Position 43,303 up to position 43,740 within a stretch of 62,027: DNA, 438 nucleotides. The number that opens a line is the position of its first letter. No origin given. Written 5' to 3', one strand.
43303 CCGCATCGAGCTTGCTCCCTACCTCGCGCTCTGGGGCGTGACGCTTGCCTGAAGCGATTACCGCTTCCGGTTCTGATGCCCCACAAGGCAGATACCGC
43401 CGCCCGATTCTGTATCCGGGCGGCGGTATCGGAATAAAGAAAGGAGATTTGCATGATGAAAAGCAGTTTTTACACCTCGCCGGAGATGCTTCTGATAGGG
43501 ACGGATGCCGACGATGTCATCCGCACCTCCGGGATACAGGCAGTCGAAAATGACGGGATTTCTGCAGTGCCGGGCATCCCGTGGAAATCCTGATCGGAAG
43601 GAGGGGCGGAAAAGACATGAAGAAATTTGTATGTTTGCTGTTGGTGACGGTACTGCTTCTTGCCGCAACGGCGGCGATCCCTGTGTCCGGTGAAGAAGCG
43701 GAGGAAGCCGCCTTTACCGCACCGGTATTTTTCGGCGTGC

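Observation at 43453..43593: Second member of the 46-codon micro-ORF family (locus B)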

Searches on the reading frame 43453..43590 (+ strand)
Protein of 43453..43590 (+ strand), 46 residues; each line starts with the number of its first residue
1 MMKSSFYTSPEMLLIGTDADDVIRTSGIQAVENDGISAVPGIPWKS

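Call 6: search_protein_families(library=ncbifam, proteins=[window:43453-43590:+], max_evalue=10)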
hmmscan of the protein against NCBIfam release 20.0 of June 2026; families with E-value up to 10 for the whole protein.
seq(46 aa): 0 families

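Call 7: search_protein_families(library=pfam, proteins=[window:43453-43590:+], max_evalue=0.01)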
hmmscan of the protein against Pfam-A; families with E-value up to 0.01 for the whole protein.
seq(46 aa): 0 families

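Call 13: find_homologous_proteins(query=window:43453-43590:+, max_evalue=10)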
Query seq(46 aa) (46 aa): 5 proteins with E <= 10 among 5 candidates.
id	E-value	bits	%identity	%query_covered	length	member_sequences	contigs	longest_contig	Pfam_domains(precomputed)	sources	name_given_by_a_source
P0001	5.0e-20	86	91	100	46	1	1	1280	-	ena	-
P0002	5.0e-20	86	96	100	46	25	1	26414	-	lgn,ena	-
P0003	5.2e-20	86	96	98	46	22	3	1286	-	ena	-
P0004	1.4e-19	85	89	100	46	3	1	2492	-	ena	-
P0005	1.1e-18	82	89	100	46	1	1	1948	-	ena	-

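Call 17: find_encoding_contigs(protein=P0002, flank=6000, max_places=4)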
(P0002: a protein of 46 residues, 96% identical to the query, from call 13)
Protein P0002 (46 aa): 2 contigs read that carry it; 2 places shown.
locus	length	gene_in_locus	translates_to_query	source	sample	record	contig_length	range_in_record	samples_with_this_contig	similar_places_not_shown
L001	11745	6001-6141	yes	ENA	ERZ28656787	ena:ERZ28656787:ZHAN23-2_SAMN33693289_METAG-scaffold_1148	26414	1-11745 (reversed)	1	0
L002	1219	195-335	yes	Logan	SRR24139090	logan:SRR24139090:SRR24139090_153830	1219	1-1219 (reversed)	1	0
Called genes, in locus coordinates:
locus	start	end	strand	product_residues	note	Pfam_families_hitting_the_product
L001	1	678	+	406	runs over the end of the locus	PF01120:Alpha_L_fucos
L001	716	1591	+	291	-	PF01261:AP_endonuc_2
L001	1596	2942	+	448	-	-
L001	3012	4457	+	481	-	-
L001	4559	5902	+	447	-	-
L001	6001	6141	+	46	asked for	-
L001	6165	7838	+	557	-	-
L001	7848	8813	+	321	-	PF00657:Lipase_GDSL, PF13472:Lipase_GDSL_2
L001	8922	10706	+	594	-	PF07881:Fucose_iso_N1, PF07882:Fucose_iso_N2, PF02952:Fucose_iso_C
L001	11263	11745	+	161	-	?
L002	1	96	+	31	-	?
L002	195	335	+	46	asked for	-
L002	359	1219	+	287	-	?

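Call 23: find_related_loci(query=A1, collection=genome_contigs, flank=10000)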
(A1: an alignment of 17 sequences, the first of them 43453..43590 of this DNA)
Query A1 (46 aa) in genome_contigs; peptide patterns used: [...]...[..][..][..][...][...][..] (x = any residue, [..] = any of these).
17 stretches matched a pattern, but none encodes a relative of the query by tblastn (E <= 1e-3).
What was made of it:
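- Tried and rejected: A back-translated search of genome_contigs with the pepA/pepB alignment gave 17 pattern hits, none confirmed (call 23).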

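Call 30: search_protein_representatives(alignment_id=A1)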
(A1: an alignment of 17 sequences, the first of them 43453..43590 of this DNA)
Query: 17 sequences, 47 profile positions. Proteins with E-value up to 0.001 (for the whole library): 74; up to 1e-10: 3; up to 1e-30: 0. The best 74 are listed.
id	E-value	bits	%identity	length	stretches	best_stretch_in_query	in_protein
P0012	2.4e-26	107.5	-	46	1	2-47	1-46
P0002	1.2e-18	82.8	-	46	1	1-42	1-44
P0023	1.8e-15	72.7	-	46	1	1-42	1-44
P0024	7.7e-07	45.0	-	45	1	1-42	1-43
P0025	1.8e-06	43.8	-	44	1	1-42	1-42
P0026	5.3e-06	42.3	-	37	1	2-29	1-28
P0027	6.8e-06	42.0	-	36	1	2-33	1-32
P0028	8.0e-06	41.8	-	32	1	2-29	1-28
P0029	1.2e-05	41.2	-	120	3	5-20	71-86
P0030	1.6e-05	40.8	-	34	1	2-28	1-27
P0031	2.1e-05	40.4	-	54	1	2-45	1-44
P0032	3.2e-05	39.8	-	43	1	2-40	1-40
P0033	4.6e-05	39.3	-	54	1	1-29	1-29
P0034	4.8e-05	39.2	-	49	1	2-33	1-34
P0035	5.6e-05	39.1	-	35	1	2-33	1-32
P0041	1.2e-04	37.9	-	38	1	2-27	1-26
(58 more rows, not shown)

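Call 36: find_homologous_proteins(query=A3, max_evalue=0.1)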
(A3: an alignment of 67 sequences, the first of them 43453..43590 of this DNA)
Query A3 (67 sequences) (46 aa, profile of the alignment): 489 proteins with E <= 0.1 among 661 candidates; the best 120 are listed.
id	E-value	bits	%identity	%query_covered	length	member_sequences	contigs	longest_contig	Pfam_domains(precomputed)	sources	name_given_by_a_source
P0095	3.7e-12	63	56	59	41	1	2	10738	-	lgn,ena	-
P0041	6.7e-12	62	44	59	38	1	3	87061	-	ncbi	-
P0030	7.5e-12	62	50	52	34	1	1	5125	-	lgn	-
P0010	7.9e-12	62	29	67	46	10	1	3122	-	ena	-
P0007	1.2e-11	62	35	43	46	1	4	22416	-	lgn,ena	-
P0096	1.3e-11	61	39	61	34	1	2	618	-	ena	-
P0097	1.3e-11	61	48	46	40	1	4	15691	-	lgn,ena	-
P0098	1.3e-11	61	55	43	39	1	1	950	-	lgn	-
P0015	1.4e-11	61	29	67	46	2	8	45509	-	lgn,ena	-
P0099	1.5e-11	61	35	74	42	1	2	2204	-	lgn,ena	-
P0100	1.7e-11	61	41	63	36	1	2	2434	-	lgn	-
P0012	1.9e-11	61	29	67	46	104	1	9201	-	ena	-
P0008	2.2e-11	61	35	43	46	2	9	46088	-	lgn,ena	-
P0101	2.8e-11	60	39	67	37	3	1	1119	-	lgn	-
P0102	3.0e-11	60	42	52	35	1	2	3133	-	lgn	-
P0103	3.7e-11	60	37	76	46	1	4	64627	-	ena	-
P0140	1.9e-10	58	38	80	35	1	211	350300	-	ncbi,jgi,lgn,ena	jgi:hypothetical protein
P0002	3.4e-10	57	96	100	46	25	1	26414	-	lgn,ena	-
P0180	5.8e-10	56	43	46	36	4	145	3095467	-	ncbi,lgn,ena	-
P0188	8.0e-10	56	-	-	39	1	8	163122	-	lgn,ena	-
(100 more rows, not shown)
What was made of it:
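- A word-indexed profile search finds 489 further proteins (call 36).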

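Call 38: find_encoding_contigs(protein=P0180, flank=8000, max_places=5)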
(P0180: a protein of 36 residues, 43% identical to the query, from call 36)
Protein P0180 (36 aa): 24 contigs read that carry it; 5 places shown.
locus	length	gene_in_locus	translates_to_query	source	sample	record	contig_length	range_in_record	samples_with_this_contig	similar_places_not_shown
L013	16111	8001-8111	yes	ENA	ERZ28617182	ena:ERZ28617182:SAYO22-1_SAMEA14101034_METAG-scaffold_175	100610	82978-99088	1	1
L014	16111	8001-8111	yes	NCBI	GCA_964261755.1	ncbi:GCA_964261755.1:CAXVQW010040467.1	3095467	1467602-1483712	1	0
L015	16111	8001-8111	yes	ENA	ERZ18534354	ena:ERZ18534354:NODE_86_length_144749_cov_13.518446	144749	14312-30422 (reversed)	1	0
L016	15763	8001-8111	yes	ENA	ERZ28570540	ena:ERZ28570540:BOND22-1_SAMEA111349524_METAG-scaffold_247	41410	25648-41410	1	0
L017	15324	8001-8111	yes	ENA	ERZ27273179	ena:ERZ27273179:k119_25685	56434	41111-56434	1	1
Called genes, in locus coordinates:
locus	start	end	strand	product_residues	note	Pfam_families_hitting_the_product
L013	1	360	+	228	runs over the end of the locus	PF04026:SpoVG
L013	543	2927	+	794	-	-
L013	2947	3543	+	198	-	-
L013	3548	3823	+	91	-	-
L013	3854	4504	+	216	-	PF00440:TetR_N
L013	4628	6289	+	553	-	-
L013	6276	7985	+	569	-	PF07581:Glug (faint)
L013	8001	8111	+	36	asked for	-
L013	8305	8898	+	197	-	-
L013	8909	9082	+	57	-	-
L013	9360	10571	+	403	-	PF14907:NTP_transf_5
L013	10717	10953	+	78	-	PF01381:HTH_3 (weak)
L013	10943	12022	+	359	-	-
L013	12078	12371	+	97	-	-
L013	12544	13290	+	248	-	PF00106:adh_short, PF01370:Epimerase (faint), PF08659:KR, PF23441:SDR, PF13561:adh_short_C2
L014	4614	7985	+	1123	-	PF07581:Glug (faint)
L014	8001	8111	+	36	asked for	-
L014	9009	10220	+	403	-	PF14907:NTP_transf_5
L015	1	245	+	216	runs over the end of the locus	PF00574:CLP_protease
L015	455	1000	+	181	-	PF00440:TetR_N (weak)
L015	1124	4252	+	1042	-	PF07581:Glug (faint)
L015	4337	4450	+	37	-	-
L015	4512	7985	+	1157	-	PF07581:Glug (faint)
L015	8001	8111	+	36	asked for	-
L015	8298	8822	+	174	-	-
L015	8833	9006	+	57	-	-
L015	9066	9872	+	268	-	PF27840:ScmC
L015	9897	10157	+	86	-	PF05402:PqqD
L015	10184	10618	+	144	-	-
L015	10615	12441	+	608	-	PF00664:ABC_membrane, PF00005:ABC_tran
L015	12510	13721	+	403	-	PF14907:NTP_transf_5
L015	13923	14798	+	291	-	PF02673:BacA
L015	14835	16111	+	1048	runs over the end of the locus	PF13491:FtsK_4TM (faint), PF17854:FtsK_alpha, PF01580:FtsK_SpoIIIE, PF09397:FtsK_gamma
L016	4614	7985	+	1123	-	PF07581:Glug (faint)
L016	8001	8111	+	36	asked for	-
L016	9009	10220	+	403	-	PF14907:NTP_transf_5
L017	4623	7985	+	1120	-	PF07581:Glug (faint)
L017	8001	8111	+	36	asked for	-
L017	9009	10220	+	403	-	PF14907:NTP_transf_5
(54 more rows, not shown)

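Call 39: find_encoding_contigs(protein=P0140, flank=8000, max_places=5)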
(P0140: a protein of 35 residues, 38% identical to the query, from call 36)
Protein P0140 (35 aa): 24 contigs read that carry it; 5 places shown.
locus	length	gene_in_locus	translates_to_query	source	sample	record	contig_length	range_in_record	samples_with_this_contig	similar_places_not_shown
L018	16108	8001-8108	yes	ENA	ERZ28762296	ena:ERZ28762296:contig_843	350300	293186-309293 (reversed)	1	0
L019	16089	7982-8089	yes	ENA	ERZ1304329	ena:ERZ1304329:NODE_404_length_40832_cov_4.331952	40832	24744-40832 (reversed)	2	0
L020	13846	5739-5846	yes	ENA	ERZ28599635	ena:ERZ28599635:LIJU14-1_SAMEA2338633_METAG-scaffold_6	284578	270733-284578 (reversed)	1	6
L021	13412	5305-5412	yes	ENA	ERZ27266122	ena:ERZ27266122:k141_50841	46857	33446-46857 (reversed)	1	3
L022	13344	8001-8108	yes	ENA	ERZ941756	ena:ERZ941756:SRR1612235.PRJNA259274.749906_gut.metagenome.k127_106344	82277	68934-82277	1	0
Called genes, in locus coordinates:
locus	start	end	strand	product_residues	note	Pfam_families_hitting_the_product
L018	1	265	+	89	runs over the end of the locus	-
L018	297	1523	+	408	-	PF08668:HDOD (faint), PF13487:HD_5, PF01966:HD, PF13487:HD_5, PF01966:HD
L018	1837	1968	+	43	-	PF19727:DUF6219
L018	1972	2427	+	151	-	PF00578:AhpC-TSA, PF08534:Redoxin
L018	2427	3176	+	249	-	PF03883:H2O2_YaaD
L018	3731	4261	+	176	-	-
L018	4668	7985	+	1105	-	PF07581:Glug (faint)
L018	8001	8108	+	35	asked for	-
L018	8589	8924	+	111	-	-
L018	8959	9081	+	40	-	-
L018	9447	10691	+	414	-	PF13173:AAA_14, PF13635:DUF4143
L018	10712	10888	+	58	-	-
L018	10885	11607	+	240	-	-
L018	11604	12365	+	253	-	PF27840:ScmC (weak)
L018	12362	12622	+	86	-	PF05402:PqqD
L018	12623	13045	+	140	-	-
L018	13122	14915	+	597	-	PF00664:ABC_membrane, PF00005:ABC_tran, PF13401:AAA_22 (faint)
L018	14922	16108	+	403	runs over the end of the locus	PF14907:NTP_transf_5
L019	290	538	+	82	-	PF17668:Acetyltransf_17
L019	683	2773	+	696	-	PF02743:dCache_1, PF22673:MCP-like_PDC_1, PF00015:MCPsignal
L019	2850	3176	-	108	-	-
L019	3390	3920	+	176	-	-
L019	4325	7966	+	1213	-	PF07581:Glug (faint)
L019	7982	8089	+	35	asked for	-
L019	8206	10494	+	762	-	PF01841:Transglut_core, PF04473:DUF553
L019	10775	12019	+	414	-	PF13173:AAA_14, PF13635:DUF4143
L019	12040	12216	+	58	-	-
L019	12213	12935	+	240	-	-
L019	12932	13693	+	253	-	PF27840:ScmC (weak)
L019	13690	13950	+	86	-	PF05402:PqqD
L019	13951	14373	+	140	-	-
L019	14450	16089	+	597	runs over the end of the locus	PF00664:ABC_membrane, PF00005:ABC_tran, PF13401:AAA_22 (faint)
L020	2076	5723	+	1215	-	PF07581:Glug (faint)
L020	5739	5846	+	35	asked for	-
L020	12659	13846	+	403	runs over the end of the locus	PF14907:NTP_transf_5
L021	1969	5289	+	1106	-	PF07581:Glug (faint)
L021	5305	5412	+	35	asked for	-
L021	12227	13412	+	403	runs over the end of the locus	PF14907:NTP_transf_5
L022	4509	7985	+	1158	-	PF07581:Glug (faint)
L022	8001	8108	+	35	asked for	-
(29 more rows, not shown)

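Call 42: search_protein_families(library=pfam, proteins=[L015:8298-8822:+, L015:8833-9006:+, L015:9066-9872:+, L015:9897-10157:+, L015:10184-10618:+, L015:12510-13721:+, L015:4512-7985:+, L018:10885-11607:+, L018:8589-8924:+, L019:8206-10494:+], max_evalue=0.01)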
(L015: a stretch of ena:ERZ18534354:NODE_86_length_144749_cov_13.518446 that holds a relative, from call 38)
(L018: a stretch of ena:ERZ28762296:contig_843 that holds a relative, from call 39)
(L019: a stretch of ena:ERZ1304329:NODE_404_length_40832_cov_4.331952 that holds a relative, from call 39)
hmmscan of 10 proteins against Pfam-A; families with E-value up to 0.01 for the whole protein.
L015:8298-8822:+ (174 aa): 0 families

L015:8833-9006:+ (57 aa): 0 families

L015:9066-9872:+ (268 aa): 0 families

L015:9897-10157:+ (86 aa): 2 families
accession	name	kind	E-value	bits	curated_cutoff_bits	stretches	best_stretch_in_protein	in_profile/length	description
PF05402.18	PqqD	-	2.6e-14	53.7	23.4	1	15-83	1-66/67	Coenzyme PQQ synthesis protein D (PqqD)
PF16007.11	DUF4777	-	0.0053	17.4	34.4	1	43-76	16-49/66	Domain of unknown function (DUF4777)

L015:10184-10618:+ (144 aa): 0 families

L015:12510-13721:+ (403 aa): 1 family
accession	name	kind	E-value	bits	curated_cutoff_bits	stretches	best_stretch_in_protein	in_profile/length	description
PF14907.12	NTP_transf_5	-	1.6e-37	129.9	31.2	1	47-282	5-248/249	Uncharacterised nucleotidyltransferase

L015:4512-7985:+ (1157 aa): 1 family
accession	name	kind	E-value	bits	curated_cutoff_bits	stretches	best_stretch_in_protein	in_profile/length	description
PF07581.17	Glug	-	9.1e-19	66.9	20.5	3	548-572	3-28/28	The GLUG motif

L018:10885-11607:+ (240 aa): 0 families

L018:8589-8924:+ (111 aa): 1 family
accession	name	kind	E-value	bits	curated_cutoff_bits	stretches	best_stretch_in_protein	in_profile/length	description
PF18850.6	LPD30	-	0.00039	21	27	1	52-108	62-118/120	Large polyvalent protein associated domain 30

L019:8206-10494:+ (762 aa): 3 families
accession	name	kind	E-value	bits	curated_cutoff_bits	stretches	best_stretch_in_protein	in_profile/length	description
PF01841.26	Transglut_core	-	2.2e-13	50.8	23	1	203-294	12-107/108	Transglutaminase-like superfamily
PF04473.18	DUF553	-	4.6e-08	33.1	20.5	1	205-295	15-113/140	Transglutaminase-like domain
PF02471.22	OspE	-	0.0036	17.9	25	0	564-611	51-99/107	Borrelia outer surface protein E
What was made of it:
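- On GLUG-motif proteins (PF07581), for the flanking genes: One of those, L015 4512-7985, scores Glug 9.1e-19 (call 42).
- PqqD scores Pfam 2.6e-14 (call 42).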

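Call 43: search_protein_families(library=ncbifam, proteins=[L015:8298-8822:+, L015:8833-9006:+, L015:9066-9872:+, L015:9897-10157:+, L015:10184-10618:+, L015:12510-13721:+, L015:4512-7985:+, L018:10885-11607:+, L018:8589-8924:+, L015:10615-12441:+], max_evalue=0.01)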
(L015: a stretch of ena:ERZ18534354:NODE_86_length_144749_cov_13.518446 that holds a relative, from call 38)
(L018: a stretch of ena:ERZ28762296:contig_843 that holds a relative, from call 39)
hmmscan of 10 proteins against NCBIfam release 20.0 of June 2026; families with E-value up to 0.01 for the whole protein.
L015:8298-8822:+ (174 aa): 2 families
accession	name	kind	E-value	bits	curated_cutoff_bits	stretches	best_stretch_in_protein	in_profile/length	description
NF043060.1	MAP_0585_fam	equivalog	0.0016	18.5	170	1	10-156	10-159/319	MAP_0585 family protein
NF047351.1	lipase_YSIRK_Sa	exception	0.0045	15.4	650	1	34-151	40-155/704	YSIRK-targeted triacylglycerol lipase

L015:8833-9006:+ (57 aa): 0 families

L015:9066-9872:+ (268 aa): 3 families
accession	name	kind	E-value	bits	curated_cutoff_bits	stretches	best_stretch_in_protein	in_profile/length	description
TIGR04249.1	SCM_chp_ScmC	equivalog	7.8e-05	22.1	125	1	83-171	100-179/292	SynChlorMet cassette protein ScmC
TIGR04352.1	HprK_rel_A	equivalog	0.0023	17.1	200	1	110-142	93-125/280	HprK-related kinase A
NF006742.0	PRK09270.1-1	equivalog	0.0071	15.7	402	0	130-235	48-147/237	nucleoside/nucleotide kinase family protein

L015:9897-10157:+ (86 aa): 4 families
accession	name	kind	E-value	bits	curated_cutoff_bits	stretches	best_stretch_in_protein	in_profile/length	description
NF033530.1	lasso_PqqD_Strm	exception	2.5e-08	34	70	1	33-82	27-76/78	lasso peptide biosynthesis PqqD family chaperone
TIGR03859.1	PQQ_PqqD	equivalog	1.9e-05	24.4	46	1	27-79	24-75/81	pyrroloquinoline quinone biosynthesis peptide chaperone PqqD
NF002535.0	PRK02079.1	equivalog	0.00031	20.5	101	1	27-76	33-81/92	pyrroloquinoline quinone biosynthesis peptide chaperone PqqD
NF033536.1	lasso_PqqD_Bac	exception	0.00057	20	80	1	35-79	37-81/88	lasso peptide biosynthesis PqqD family chaperone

L015:10184-10618:+ (144 aa): 1 family
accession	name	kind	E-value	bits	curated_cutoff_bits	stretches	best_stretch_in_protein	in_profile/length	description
TIGR02228.1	sigpep_I_arch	equivalog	0.00033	20.5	51.85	1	20-99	36-121/158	signal peptidase I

L015:12510-13721:+ (403 aa): 0 families

L015:4512-7985:+ (1157 aa): 0 families

L018:10885-11607:+ (240 aa): 1 family
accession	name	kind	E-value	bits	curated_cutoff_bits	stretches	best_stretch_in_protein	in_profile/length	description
NF047351.1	lipase_YSIRK_Sa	exception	0.005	15.2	650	1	12-224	21-232/704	YSIRK-targeted triacylglycerol lipase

L018:8589-8924:+ (111 aa): 4 families
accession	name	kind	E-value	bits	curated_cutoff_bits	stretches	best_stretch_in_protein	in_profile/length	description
NF009925.1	PRK13386.1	equivalog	5.2e-05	22.6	192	1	26-86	29-89/228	flagellar assembly protein FliH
NF004270.2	PRK05687.2-1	equivalog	0.0038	16.8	180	1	31-94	42-109/223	flagellar assembly protein FliH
NF004266.1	PRK05687.1-1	equivalog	0.0047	16.4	260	1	23-95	38-109/230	flagellar assembly protein FliH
TIGR01784.1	T_den_put_tspse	subfamily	0.007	16.2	52.1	0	4-66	184-244/273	Rpn family recombination-promoting nuclease/putative transposase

L015:10615-12441:+ (608 aa): 189 families (the best 25 are shown)
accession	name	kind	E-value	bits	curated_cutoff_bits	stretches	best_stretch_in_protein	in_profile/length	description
TIGR00958.1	3a01208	subfamily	1.1e-59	202.4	874.6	2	381-603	493-693/711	antigen peptide transporter 2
TIGR02203.1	MsbA_lipidA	equivalog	4e-58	197.3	602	2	377-600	341-545/572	lipid A export permease/ATP-binding protein MsbA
TIGR03375.1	type_I_sec_LssB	subfamily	4.5e-57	193.8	693.1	2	379-604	477-682/696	type I secretion system permease/ATPase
TIGR02204.1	MsbA_rel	hypoth_equivalog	2.3e-55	188.4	780.4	2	382-601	353-552/576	ABC transporter, permease/ATP-binding protein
TIGR02857.1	CydD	equivalog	1.1e-50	173.1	435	1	18-594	2-527/529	thiol reductant ABC exporter subunit CydD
TIGR03796.1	NHLM_micro_ABC1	equivalog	2.8e-49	168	853.3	2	4-465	139-575/710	NHLP family bacteriocin export ABC transporter peptidase/permease/ATPase subunit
TIGR02868.1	CydC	equivalog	7.9e-49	166.7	329.05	2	381-584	347-530/530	thiol reductant ABC exporter subunit CydC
TIGR01193.1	bacteriocin_ABC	subfamily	8.4e-49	166.7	523.85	3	494-601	578-686/708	peptide cleavage/export ABC transporter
NF008364.0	PRK11160.1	equivalog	2.4e-48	165.1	630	1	97-605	99-556/575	heme ABC transporter ATP-binding protein/permease CydC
TIGR01846.1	type_I_sec_HlyB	subfamily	2.1e-47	161.9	725.55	2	380-602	468-670/694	type I secretion system permease/ATPase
NF008381.0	PRK11176.1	equivalog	1.7e-46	158.8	867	2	379-603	353-558/582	lipid A ABC transporter ATP-binding protein/permease MsbA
NF010178.0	PRK13657.1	equivalog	4.2e-45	154.3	733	2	380-601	346-547/588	glucan ABC transporter ATP-binding protein/ permease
NF045513.1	HepA_fam_ABC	equivalog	5.4e-44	150.6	725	1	379-601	384-586/610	heterocyst formation ABC transporter subunit HepA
TIGR03797.1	NHLM_micro_ABC2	equivalog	1.8e-42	145.7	709.4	2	381-602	465-663/686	NHLP bacteriocin export ABC transporter permease/ATPase subunit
NF052233.1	CphA_assoc_ABC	equivalog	3.3e-40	138.2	880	2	380-601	519-720/766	cyanophycin metabolism-associated ABC transporter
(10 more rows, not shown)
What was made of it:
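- The cassette's PqqD is closest to lasso B1 chaperones, at 2.5e-8 (call 43).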

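Call 46: find_encoding_contigs(protein=P0041, flank=9000, max_places=2)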
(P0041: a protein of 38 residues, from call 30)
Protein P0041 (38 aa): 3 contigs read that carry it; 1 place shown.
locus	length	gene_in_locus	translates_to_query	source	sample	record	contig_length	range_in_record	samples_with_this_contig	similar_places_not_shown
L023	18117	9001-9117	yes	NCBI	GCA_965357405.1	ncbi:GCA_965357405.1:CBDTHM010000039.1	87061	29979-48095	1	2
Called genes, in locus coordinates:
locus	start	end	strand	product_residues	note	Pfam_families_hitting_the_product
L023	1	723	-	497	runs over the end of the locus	PF00239:Resolvase, PF07508:Recombinase, PF13408:Zn_ribbon_recom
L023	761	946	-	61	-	-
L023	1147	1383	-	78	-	-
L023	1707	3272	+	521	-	PF00474:SSF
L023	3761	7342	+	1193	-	PF00082:Peptidase_S8, PF12151:MVL (faint)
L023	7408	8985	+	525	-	-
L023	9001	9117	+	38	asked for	-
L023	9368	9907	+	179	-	PF01863:YgjP-like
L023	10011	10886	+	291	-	PF01370:Epimerase (weak)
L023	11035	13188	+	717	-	PF00532:Peripla_BP_1, PF13377:Peripla_BP_3, PF12833:HTH_18, PF00165:HTH_AraC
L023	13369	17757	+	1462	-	PF08306:Glyco_hydro_98M, PF08307:Glyco_hydro_98C, PF03422:CBM_6, PF16990:CBM_35 (weak), PF00404:Dockerin_1 (faint), PF00756:Esterase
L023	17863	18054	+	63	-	PF00080:Sod_Cu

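Call 47: find_encoding_contigs(protein=P0103, flank=9000, max_places=2)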
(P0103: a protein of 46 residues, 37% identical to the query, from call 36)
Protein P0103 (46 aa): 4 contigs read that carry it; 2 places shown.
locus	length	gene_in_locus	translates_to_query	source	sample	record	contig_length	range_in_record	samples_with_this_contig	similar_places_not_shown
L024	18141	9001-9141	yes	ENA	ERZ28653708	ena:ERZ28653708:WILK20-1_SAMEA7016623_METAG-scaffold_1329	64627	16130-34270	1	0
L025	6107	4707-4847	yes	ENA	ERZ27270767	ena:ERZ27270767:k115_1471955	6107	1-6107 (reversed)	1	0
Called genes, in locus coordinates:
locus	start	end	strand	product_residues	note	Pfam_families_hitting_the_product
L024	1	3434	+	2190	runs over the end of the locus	PF00082:Peptidase_S8, PF13287:Fn3_assoc, PF13290:CHB_HEX_C_1, PF13306:LRR_5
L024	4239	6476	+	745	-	PF00990:GGDEF, PF00563:EAL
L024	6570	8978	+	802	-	-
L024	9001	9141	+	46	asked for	-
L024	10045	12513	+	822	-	-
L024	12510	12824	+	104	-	-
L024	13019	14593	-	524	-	PF03422:CBM_6, PF00404:Dockerin_1, PF00756:Esterase, PF12146:Hydrolase_4 (faint)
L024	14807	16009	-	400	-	PF00709:Adenylsucc_synt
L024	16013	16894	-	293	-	-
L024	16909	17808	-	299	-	-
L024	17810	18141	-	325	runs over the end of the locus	-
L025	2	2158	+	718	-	?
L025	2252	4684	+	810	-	-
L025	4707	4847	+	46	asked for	-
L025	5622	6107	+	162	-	?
